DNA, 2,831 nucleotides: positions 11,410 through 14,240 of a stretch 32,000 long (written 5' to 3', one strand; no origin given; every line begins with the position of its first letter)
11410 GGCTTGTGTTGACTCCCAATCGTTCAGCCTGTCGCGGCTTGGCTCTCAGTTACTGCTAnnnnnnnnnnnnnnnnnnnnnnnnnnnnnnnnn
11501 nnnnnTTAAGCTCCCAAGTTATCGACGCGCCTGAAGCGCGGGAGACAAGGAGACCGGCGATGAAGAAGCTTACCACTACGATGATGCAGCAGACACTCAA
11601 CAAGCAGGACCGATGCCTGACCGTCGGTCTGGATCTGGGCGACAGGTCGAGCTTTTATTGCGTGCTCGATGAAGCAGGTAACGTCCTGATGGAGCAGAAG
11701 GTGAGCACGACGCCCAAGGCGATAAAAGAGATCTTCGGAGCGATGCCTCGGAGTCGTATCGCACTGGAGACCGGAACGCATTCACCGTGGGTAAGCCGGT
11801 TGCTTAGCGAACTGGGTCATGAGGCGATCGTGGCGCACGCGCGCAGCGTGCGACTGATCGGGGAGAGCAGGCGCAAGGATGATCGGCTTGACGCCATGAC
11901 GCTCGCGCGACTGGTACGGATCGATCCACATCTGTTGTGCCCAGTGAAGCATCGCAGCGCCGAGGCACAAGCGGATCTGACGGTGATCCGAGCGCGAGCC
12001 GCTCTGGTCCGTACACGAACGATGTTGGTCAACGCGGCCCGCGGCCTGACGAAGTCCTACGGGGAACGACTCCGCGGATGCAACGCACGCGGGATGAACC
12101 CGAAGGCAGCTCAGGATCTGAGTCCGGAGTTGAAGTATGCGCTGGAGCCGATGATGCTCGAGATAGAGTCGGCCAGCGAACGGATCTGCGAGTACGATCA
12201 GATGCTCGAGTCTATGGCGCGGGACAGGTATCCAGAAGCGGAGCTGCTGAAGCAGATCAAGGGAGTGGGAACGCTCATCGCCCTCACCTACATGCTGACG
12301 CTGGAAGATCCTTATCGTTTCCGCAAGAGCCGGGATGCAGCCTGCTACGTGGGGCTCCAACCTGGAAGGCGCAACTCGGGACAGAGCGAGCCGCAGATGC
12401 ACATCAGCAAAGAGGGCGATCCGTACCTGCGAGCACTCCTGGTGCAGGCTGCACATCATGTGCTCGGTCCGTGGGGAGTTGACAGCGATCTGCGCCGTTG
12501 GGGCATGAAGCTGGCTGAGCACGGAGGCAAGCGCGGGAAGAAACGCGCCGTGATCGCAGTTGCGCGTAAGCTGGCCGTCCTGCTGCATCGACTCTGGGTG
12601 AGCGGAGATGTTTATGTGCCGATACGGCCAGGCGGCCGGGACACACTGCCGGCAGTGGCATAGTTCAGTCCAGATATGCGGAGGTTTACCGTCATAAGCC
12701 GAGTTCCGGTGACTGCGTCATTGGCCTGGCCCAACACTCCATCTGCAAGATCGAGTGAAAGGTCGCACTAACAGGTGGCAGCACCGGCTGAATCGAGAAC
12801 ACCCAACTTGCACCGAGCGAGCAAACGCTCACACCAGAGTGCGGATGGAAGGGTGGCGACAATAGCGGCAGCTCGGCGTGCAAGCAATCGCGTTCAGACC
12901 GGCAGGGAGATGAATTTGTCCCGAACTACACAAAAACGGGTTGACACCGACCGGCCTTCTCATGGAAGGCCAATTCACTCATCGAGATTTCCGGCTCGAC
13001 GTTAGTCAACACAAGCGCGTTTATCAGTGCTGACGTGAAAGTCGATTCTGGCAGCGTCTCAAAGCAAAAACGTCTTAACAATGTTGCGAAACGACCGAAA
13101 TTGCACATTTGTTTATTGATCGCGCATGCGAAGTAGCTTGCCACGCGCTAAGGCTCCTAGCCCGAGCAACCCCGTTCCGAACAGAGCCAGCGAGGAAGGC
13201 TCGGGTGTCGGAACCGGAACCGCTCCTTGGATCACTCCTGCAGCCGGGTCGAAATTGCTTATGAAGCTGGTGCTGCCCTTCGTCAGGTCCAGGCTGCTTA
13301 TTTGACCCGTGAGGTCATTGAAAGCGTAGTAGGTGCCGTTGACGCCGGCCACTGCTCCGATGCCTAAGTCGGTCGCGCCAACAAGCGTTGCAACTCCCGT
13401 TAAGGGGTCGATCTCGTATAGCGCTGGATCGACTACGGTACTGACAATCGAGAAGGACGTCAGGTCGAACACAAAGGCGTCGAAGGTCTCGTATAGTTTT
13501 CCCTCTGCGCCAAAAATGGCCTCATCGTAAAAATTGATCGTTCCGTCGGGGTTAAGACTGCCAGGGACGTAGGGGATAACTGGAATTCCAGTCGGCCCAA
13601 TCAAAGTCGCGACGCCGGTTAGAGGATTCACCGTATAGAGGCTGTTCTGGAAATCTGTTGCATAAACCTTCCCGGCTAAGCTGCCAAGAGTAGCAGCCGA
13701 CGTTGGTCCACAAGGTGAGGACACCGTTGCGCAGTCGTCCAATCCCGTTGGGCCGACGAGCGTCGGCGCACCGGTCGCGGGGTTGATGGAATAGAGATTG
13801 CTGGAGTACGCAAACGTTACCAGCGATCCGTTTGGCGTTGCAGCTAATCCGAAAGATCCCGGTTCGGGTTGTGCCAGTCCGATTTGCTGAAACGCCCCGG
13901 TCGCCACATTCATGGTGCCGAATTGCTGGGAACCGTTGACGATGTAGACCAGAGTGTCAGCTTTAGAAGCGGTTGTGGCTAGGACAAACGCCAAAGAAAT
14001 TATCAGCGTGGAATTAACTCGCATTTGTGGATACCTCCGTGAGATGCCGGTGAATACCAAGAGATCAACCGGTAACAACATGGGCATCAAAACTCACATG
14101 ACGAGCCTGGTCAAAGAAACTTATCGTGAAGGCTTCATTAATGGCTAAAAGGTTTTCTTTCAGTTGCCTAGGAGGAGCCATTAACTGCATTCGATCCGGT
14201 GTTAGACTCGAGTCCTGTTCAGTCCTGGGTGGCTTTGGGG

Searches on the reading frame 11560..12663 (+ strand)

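Call 7: search_protein_families(library=pfam, proteins=[window:11560-12663:+])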
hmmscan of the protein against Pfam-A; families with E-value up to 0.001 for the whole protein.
window:11560-12663:+ (367 aa): 2 families
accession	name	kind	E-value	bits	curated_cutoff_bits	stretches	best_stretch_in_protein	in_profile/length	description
PF02371.22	Transposase_20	-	6.6e-21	74.9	21.3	1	227-302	1-76/87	Transposase IS116/IS110/IS902 family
PF01548.23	DEDD_Tnp_IS110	-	2.9e-16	60.1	29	1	22-164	1-150/155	Transposase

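Call 14: search_protein_families(library=ncbifam, proteins=[window:11560-12663:+], max_evalue=0.01)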
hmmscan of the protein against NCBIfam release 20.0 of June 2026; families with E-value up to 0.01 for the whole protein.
window:11560-12663:+ (367 aa): 3 families
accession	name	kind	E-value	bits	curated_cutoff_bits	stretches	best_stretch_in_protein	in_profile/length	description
NF033542.1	transpos_IS110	equivalog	7.1e-63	212.8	140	1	21-349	1-341/343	IS110 family RNA-guided transposase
NF051857.1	transpos_IS110_2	equivalog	8.2e-06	25.1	180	1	21-161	2-155/393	IS110 family transposase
NF052498.1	TIGR_Tas_endo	equivalog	0.009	16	100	0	212-276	56-128/215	TIGR-Tas system RNA-guided endonuclease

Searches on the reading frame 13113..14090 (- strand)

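Call 7: search_protein_families(library=pfam, proteins=[window:13113-14090:-])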
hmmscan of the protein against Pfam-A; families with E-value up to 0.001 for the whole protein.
window:13113-14090:- (325 aa): 2 families
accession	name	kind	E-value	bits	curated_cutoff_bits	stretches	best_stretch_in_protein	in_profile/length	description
PF14339.12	DUF4394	-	1e-07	32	29.6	0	140-166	38-64/230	Domain of unknown function (DUF4394)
PF07589.16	PEP-CTERM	-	8.9e-05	22.9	20.7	1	294-314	1-22/24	PEP-CTERM motif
